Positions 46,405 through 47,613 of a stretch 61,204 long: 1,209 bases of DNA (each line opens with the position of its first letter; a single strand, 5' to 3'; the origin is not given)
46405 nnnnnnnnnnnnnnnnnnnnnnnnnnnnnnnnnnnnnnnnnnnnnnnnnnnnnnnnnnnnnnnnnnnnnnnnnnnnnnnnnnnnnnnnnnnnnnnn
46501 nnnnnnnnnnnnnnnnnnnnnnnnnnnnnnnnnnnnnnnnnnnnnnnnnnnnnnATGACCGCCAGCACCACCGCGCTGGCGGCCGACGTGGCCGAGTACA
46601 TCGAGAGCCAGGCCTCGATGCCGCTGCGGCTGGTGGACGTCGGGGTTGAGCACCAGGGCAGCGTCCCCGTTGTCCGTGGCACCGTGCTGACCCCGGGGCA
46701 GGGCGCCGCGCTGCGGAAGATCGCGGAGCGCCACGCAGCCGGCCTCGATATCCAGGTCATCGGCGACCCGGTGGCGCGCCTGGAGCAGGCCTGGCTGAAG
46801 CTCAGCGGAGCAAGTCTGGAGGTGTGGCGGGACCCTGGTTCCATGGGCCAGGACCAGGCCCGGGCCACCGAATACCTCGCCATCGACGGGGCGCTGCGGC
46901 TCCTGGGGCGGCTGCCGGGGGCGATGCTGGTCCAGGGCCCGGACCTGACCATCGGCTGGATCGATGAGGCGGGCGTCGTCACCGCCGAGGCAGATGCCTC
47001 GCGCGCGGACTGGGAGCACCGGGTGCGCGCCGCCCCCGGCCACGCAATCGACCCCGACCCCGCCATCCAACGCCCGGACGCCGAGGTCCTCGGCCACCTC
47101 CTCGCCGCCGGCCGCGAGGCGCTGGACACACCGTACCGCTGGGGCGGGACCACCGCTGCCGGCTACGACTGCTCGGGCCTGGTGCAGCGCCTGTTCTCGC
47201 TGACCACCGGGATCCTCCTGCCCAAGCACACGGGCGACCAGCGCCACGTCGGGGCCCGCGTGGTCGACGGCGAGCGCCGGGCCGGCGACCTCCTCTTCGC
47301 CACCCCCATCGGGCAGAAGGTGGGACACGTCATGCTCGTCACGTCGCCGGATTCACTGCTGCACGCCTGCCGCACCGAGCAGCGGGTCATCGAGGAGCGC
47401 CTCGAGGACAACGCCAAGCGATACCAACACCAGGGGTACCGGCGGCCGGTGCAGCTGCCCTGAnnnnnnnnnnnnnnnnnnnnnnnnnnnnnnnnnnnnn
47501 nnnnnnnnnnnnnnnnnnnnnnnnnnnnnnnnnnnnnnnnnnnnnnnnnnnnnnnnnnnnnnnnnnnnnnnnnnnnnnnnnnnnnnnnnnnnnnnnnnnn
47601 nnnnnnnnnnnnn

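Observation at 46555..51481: LysW-like carrier ORF among MurD-like ligase, threonine-synthase-like PLP enzyme, large ATP-grasp ligase and C40 peptidase: candidate undescribed carrier-dependent ligation module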

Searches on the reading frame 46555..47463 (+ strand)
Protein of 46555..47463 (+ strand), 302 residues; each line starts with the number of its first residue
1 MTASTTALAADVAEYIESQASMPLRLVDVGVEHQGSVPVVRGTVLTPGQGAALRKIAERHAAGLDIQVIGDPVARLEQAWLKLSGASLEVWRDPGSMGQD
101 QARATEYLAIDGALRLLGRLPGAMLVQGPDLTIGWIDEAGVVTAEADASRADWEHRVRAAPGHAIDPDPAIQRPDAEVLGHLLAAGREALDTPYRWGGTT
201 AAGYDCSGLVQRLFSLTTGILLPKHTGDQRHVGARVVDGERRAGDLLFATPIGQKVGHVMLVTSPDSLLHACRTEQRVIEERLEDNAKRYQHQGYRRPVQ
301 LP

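Call 3: search_protein_families(library=pfam, proteins=[window:46555-47463:+], max_evalue=0.01)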
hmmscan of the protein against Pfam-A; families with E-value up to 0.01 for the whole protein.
window:46555-47463:+ (302 aa): 1 family
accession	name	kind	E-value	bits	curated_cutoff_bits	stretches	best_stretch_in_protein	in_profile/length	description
PF00877.26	NLPC_P60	-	1.7e-20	73.3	23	1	192-286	2-94/105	NlpC/P60 family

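Call 4: search_protein_families(library=ncbifam, proteins=[window:46555-47463:+], max_evalue=0.01)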
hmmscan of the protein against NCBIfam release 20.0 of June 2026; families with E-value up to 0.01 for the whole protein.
window:46555-47463:+ (302 aa): 8 families
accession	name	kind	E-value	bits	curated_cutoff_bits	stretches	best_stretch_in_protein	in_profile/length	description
NF008096.1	PRK10838.1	equivalog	6.5e-13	48.9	186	1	193-296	82-183/189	bifunctional murein DD-endopeptidase/murein LD-carboxypeptidase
NF033742.1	NlpC_p60_RipB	exception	5.1e-12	45.9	335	1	198-278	109-186/206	NlpC/P60 family peptidoglycan endopeptidase RipB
NF033743.1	NlpC_inact_RipD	exception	1.2e-08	34.7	215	1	196-255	85-143/181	NlpC/P60 family peptidoglycan-binding protein RipD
NF046048.1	NlpC_P60_DIP1281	equivalog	2.9e-08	33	517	1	202-255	496-548/587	DIP1281 family NlpC/P60 protein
NF010495.0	PRK13914.1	equivalog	3.1e-08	33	647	1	182-261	369-446/481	invasion associated endopeptidase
NF038345.1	wall_hydro_RipC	exception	5.7e-08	32.5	425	1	154-247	227-318/362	peptidoglycan hydrolase RipC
NF033741.1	NlpC_p60_RipA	exception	2e-07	30.4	625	1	198-277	360-436/457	NlpC/P60 family peptidoglycan endopeptidase RipA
NF040678.1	EntFM_CwpFM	equivalog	0.00081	18.5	720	1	190-215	323-348/430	enterotoxin EntFM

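Call 64: search_protein_families(library=padloc, proteins=[window:46555-47463:+], max_evalue=0.001)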
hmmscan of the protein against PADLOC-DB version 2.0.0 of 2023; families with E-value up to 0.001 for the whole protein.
window:46555-47463:+ (302 aa): 0 families

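Call 69: predict_structure(alignment_id=A3)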
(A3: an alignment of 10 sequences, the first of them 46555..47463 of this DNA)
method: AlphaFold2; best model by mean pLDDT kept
length: 302 residues; sequences in the alignment: 10
mean_pLDDT: 70.7   pTM: 0.55
mean pLDDT of the five models: 70.7, 68.5, 67.5, 62.6, 56.6
residues with pLDDT >= 90: 40; 70-90: 125; 50-70: 104; < 50: 33
segments of 3 or more residues with pLDDT < 50: 21-24, 71-75, 146-148, 156-173
pLDDT, mean of each block of 10 residues (from residue 1): 72 69 52 72 59 74 58 56 78 68 66 76 76 77 64 49 40 59 82 71 74 66 60 77 89 84 93 91 95 81 29
secondary structure, 60 per line:
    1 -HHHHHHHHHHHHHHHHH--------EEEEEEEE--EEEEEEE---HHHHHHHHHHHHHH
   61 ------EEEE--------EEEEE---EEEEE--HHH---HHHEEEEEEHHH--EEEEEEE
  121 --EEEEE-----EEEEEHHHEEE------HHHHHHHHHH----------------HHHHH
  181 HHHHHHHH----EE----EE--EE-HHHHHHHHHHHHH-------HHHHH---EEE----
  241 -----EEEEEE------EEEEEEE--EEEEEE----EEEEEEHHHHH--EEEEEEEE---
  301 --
elements in order: H2-18 E27-34 E37-43 H47-60 E67-70 E79-83 E87-91 E103-108 E114-120 E123-127 E133-137 E141-143 H150-159 H176-188 H206-218 H226-230 E234-236 E246-251 E258-264 E267-272 E277-282 H283-287 E290-297

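Call 74: fold_search(model_id=the predicted structure, library=pdb)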
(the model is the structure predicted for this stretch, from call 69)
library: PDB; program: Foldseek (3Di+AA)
matches with E <= 10: 1077; with E <= 0.001: 61
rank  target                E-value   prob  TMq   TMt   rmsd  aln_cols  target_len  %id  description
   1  2evr                  3.7e-11  1.00  0.53  0.70   6.0       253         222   20  CRYSTAL STRUCTURE OF A PUTATIVE GAMMA-D-GLUTAMYL-L-DIAMINO ACID ENDOPEPTIDASE (NPUN_R0659) FROM NOSTOC PUNCTIFORME PCC 7 (released 2005-11-22)
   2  4r0k_A                7.2e-11  1.00  0.37  0.37  10.2       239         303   18  Crystal structure of a putative dipeptidyl-peptidase VI (BT_1314) from Bacteroides thetaiotaomicron VPI-5482 at 1.75 A (released 2014-08-20)
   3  4r0k_B                8.1e-11  1.00  0.37  0.37  10.3       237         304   18  Crystal structure of a putative dipeptidyl-peptidase VI (BT_1314) from Bacteroides thetaiotaomicron VPI-5482 at 1.75 A (released 2014-08-20)
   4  3h41                  8.6e-11  1.00  0.38  0.38  10.0       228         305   20  CRYSTAL STRUCTURE OF A NLPC/P60 FAMILY PROTEIN (BCE_2878) FROM BACILLUS CEREUS ATCC 10987 AT 1.79 A RESOLUTION (released 2009-05-05)
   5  3pvq_A                1.4e-10  1.00  0.37  0.38  10.2       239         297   18  Crystal structure of a putative dipeptidyl-peptidase VI (BT_1314) from BACTEROIDES THETAIOTAOMICRON VPI-5482 at 2.10 A (released 2011-02-02)
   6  3npf_B                1.9e-10  1.00  0.38  0.38  10.9       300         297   15  Crystal structure of a putative dipeptidyl-peptidase VI (BACOVA_00612) from Bacteroides ovatus at 1.72 A resolution (released 2010-07-28)
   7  3npf_A                2.1e-10  1.00  0.37  0.37  10.0       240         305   18  Crystal structure of a putative dipeptidyl-peptidase VI (BACOVA_00612) from Bacteroides ovatus at 1.72 A resolution (released 2010-07-28)
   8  8xup_E                3.7e-10  1.00  0.37  0.78  10.8       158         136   27  Crystal structure of lipoprotein NlpI in complex with MepS (released 2024-06-05)
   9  8xud_K                9.1e-10  1.00  0.37  0.76  11.2       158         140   28  Crystal structure of adaptor NlpI in complex with endopeptidase MepS and PDZ-protease Prc (released 2024-06-05)
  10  7v6t_A                1.1e-09  1.00  0.38  0.84   2.0       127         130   30  Crystal structure of bacterial peptidase (released 2022-08-24)
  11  7v6u_A                1.1e-09  1.00  0.37  0.83   2.0       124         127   31  Crystal structure of bacterial peptidase (released 2022-08-24)
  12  8xud_I                1.2e-09  1.00  0.38  0.77  11.2       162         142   28  Crystal structure of adaptor NlpI in complex with endopeptidase MepS and PDZ-protease Prc (released 2024-06-05)
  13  2hbw                  1.6e-09  1.00  0.51  0.68   6.1       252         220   19  Crystal structure of a putative endopeptidase (ava_3396) from anabaena variabilis atcc 29413 at 1.05 A resolution (released 2006-08-08)
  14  7v6s_A                1.8e-09  1.00  0.38  0.87   2.1       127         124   30  Crystal structure of bacterial peptidase (released 2022-08-24)
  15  7v6u_B                2.5e-09  1.00  0.37  0.85   2.0       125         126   30  Crystal structure of bacterial peptidase (released 2022-08-24)
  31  8er5_B                2.6e-07  1.00  0.36  0.82   2.9       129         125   26  Crystal Structure of NlpC/P60 domain from Clostridium innocuum NlpC/P60 domain-containing protein CI_01448. (released 2023-10-18)
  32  8er5_A                4.3e-07  1.00  0.36  0.81   2.7       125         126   28  Crystal Structure of NlpC/P60 domain from Clostridium innocuum NlpC/P60 domain-containing protein CI_01448. (released 2023-10-18)
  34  4xcm_B                1.6e-06  1.00  0.33  0.45  22.5       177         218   24  Crystal structure of the putative NlpC/P60 D,L endopeptidase from T. thermophilus (released 2015-01-14)
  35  4xcm_A                1.7e-06  1.00  0.34  0.56   4.1       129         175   30  Crystal structure of the putative NlpC/P60 D,L endopeptidase from T. thermophilus (released 2015-01-14)
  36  4fdy_A                1.8e-06  1.00  0.37  0.38  17.0       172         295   23  Crystal structure of a similar to lipoprotein, NLP/P60 family (SAV0400) from Staphylococcus aureus subsp. aureus Mu50  (released 2012-07-25)
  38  3i86_A                2.1e-06  1.00  0.35  0.74   3.5       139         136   24  Crystal structure of the P60 Domain from M. avium subspecies paratuberculosis antigen MAP1204 (released 2010-07-21)
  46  3i86_B                8.8e-06  1.00  0.35  0.73   3.5       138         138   24  Crystal structure of the P60 Domain from M. avium subspecies paratuberculosis antigen MAP1204 (released 2010-07-21)
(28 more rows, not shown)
